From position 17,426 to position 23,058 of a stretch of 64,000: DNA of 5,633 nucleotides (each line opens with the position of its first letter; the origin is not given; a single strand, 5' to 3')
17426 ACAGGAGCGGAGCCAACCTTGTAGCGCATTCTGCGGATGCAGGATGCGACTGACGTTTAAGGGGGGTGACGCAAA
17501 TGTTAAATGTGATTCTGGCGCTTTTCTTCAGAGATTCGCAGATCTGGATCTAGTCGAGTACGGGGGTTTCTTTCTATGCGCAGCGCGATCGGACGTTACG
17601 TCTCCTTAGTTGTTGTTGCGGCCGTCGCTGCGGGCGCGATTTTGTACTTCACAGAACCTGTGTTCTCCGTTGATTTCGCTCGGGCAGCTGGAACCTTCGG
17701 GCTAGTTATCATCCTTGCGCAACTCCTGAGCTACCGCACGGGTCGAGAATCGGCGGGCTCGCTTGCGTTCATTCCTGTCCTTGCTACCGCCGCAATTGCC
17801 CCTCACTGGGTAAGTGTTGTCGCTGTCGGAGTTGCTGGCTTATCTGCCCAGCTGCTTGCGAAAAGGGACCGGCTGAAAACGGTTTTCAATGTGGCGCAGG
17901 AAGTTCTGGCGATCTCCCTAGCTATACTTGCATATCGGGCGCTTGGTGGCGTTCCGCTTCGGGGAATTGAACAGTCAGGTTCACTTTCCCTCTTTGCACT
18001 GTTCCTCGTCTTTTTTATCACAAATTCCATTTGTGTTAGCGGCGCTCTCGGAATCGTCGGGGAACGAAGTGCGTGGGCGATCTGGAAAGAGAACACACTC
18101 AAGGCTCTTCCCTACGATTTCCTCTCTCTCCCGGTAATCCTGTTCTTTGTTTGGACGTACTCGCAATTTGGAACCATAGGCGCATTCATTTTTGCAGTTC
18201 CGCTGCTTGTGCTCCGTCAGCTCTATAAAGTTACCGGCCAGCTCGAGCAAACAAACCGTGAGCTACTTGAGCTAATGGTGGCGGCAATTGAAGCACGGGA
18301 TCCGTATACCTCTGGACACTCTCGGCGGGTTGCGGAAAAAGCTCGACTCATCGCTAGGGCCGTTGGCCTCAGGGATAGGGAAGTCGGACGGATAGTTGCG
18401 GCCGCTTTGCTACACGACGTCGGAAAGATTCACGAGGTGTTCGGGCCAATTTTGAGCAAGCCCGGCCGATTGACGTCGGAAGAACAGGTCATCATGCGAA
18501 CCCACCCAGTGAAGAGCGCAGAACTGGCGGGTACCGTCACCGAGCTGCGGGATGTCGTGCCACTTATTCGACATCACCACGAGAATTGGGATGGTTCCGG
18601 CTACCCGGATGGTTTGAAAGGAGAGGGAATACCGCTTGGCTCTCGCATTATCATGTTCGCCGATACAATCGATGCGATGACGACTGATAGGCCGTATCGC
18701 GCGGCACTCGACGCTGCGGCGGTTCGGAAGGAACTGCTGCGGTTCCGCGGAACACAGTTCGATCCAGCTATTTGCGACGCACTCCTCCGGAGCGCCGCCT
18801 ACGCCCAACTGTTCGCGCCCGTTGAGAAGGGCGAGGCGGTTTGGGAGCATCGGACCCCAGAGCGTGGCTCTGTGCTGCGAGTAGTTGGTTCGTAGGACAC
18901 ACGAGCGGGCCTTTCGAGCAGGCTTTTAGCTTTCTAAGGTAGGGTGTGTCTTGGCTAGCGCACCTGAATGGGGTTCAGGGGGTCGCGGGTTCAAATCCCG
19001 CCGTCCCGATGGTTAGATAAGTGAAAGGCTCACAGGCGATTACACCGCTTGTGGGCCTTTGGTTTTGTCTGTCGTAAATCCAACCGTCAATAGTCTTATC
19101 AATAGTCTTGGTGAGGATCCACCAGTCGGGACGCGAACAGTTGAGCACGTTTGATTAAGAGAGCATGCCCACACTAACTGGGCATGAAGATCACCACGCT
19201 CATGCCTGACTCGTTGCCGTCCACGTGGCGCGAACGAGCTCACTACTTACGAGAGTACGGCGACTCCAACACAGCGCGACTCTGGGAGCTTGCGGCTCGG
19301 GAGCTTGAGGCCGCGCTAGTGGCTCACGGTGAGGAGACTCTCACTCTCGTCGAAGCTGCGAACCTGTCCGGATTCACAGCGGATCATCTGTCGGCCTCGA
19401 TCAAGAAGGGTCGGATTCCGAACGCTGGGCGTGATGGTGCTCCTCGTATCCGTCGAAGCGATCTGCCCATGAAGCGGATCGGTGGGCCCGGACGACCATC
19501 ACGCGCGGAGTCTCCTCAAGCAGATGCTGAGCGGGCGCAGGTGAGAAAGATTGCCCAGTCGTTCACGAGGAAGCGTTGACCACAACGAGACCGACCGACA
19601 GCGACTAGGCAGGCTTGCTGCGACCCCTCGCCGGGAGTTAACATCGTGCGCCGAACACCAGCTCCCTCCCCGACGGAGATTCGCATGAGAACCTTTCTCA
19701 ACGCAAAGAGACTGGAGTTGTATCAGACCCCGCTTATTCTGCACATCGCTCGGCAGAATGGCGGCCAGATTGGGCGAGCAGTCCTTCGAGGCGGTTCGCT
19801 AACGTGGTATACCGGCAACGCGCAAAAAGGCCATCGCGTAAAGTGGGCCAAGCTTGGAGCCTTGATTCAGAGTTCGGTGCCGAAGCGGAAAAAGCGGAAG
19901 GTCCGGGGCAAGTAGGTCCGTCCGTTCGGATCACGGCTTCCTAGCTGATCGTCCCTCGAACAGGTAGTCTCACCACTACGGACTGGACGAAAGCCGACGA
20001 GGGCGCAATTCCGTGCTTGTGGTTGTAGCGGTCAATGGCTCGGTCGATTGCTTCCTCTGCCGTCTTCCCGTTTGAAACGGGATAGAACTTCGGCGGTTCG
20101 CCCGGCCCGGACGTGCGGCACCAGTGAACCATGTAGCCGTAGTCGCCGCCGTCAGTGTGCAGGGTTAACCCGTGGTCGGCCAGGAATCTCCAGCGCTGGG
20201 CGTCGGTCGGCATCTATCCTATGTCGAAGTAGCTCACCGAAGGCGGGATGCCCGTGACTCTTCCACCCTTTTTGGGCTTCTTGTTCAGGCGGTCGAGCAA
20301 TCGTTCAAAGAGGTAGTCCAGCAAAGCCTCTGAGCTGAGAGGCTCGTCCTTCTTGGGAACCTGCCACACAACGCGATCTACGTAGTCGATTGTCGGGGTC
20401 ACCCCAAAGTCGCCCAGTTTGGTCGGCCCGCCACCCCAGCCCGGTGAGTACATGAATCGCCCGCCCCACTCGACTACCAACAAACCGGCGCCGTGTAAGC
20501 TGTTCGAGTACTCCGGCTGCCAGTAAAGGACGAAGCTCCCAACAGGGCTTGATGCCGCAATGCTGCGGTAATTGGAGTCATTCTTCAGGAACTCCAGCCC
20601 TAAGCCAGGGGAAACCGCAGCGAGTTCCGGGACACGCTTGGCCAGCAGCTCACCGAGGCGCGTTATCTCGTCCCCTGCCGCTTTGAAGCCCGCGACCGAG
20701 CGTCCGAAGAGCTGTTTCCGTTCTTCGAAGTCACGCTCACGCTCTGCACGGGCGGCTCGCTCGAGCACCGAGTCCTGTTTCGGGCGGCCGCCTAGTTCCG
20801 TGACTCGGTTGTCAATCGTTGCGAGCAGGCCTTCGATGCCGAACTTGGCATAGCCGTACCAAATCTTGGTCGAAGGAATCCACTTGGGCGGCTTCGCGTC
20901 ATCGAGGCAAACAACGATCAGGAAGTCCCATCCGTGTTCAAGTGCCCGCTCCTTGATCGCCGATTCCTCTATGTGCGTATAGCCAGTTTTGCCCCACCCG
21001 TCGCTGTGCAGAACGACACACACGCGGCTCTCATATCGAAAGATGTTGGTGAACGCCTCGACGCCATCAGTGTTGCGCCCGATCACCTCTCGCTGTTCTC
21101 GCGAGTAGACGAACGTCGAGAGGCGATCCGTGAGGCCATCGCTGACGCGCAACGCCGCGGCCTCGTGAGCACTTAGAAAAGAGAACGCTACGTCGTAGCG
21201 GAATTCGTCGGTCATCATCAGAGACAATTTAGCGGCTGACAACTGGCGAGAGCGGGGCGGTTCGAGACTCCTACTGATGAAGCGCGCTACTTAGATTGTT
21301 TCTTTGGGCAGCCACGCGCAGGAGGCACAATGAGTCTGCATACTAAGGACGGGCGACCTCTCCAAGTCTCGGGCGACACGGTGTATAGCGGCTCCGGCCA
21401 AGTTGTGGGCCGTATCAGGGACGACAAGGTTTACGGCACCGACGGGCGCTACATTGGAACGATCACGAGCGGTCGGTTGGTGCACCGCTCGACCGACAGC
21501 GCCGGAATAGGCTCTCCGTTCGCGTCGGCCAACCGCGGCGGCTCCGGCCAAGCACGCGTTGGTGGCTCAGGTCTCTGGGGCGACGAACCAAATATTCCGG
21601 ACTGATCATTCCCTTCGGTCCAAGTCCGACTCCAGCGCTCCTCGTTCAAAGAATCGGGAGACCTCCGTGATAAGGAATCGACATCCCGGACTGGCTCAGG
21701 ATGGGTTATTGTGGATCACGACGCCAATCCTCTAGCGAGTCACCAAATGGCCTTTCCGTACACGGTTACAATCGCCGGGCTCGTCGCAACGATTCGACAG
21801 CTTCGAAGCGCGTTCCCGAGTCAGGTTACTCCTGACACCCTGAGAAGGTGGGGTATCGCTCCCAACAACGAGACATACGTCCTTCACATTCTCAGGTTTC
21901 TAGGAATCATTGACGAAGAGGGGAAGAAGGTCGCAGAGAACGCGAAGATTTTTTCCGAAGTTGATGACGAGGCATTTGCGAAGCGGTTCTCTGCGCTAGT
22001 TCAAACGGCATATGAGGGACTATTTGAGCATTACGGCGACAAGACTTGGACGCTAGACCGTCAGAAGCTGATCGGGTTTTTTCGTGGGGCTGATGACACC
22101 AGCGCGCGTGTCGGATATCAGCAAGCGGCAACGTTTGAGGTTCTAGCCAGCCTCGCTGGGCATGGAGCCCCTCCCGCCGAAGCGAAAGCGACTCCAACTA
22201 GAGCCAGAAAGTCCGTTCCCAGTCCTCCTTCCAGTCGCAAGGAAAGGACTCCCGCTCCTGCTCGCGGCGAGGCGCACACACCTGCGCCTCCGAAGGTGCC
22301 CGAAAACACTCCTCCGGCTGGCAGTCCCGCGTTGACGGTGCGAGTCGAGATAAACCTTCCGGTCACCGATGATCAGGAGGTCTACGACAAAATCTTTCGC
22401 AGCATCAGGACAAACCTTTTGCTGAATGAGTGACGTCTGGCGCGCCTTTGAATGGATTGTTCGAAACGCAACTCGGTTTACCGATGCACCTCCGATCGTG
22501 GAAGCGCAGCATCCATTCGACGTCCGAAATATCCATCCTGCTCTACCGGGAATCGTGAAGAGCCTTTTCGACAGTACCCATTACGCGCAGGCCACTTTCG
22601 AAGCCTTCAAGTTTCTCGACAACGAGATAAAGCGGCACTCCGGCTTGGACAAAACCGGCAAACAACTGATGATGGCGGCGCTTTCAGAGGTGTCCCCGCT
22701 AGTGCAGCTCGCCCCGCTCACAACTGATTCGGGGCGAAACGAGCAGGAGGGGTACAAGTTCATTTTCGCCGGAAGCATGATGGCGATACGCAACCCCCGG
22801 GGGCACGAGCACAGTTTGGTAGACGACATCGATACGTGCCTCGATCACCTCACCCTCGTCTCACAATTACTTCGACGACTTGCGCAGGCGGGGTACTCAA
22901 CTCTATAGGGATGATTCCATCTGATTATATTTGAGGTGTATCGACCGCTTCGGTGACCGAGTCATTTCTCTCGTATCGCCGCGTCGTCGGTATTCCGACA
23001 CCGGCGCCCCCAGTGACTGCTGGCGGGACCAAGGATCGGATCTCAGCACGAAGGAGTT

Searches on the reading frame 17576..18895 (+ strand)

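Call 61: search_protein_families(library=pfam, proteins=[window:17576-18895:+], max_evalue=0.01)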
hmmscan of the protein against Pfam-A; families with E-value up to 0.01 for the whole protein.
window:17576-18895:+ (439 aa): 4 families
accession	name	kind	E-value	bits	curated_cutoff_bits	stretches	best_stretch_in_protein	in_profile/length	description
PF13487.12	HD_5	-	1.6e-33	116.2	27.2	1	233-399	2-170/170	HD domain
PF01966.28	HD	-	2.2e-21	76.7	22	1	246-368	2-116/116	HD domain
PF20972.2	MASE9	-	6.5e-06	26.6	24.3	1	56-213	48-191/203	MASE9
PF08668.18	HDOD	-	0.0005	20.1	22.9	1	247-285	97-133/196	HDOD domain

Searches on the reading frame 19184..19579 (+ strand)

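Call 61: search_protein_families(library=pfam, proteins=[window:19184-19579:+], max_evalue=0.01)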
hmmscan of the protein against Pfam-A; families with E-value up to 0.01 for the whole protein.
window:19184-19579:+ (131 aa): 0 families

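Call 104: search_protein_families(library=padloc, proteins=[window:19184-19579:+], max_evalue=0.01)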
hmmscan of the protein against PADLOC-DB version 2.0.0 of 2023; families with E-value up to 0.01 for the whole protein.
window:19184-19579:+ (131 aa): 1 family
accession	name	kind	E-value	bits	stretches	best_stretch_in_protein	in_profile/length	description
PDLC04133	mad1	-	0.0086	14.4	0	50-88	3-40/60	mads_1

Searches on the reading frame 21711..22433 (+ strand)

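Call 61: search_protein_families(library=pfam, proteins=[window:21711-22433:+], max_evalue=0.01)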
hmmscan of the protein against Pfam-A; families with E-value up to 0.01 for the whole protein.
window:21711-22433:+ (240 aa): 1 family
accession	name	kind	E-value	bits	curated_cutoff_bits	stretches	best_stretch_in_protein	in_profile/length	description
PF17278.7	DUF5343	-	5.2e-08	33.7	27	1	16-150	1-134/140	Family of unknown function (DUF5343)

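Call 104: search_protein_families(library=padloc, proteins=[window:21711-22433:+], max_evalue=0.01)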
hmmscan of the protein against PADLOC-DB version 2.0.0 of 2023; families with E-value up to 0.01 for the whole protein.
window:21711-22433:+ (240 aa): 2 families
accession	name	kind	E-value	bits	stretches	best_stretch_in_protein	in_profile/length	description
PDLC04589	PDC-M34A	-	3.9e-20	71.1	1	15-236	5-207/208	-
PDLC04588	PDC-M34A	-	1.6e-09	35.6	1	21-237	65-259/260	-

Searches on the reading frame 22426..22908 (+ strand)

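Call 61: search_protein_families(library=pfam, proteins=[window:22426-22908:+], max_evalue=0.01)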
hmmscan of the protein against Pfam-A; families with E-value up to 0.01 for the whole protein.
window:22426-22908:+ (160 aa): 1 family
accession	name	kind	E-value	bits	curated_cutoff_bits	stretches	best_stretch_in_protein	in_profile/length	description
PF09509.15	Hypoth_Ymh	-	3.2e-29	101.7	25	1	34-152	1-119/119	Protein of unknown function (Hypoth_ymh)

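Call 104: search_protein_families(library=padloc, proteins=[window:22426-22908:+], max_evalue=0.01)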
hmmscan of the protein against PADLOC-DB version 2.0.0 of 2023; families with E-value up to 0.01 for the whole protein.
window:22426-22908:+ (160 aa): 3 families
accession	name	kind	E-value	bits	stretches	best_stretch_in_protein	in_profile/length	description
PDLC02412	Aga_HEPN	-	8.6e-16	55.9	1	31-155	249-379/382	Class II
PDLC03987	PD-Lambda-3_B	-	1.6e-15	55.1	1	47-155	153-263/270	-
PDLC03988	PD-Lambda-3_B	-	1.5e-07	29.1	1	47-110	154-216/222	-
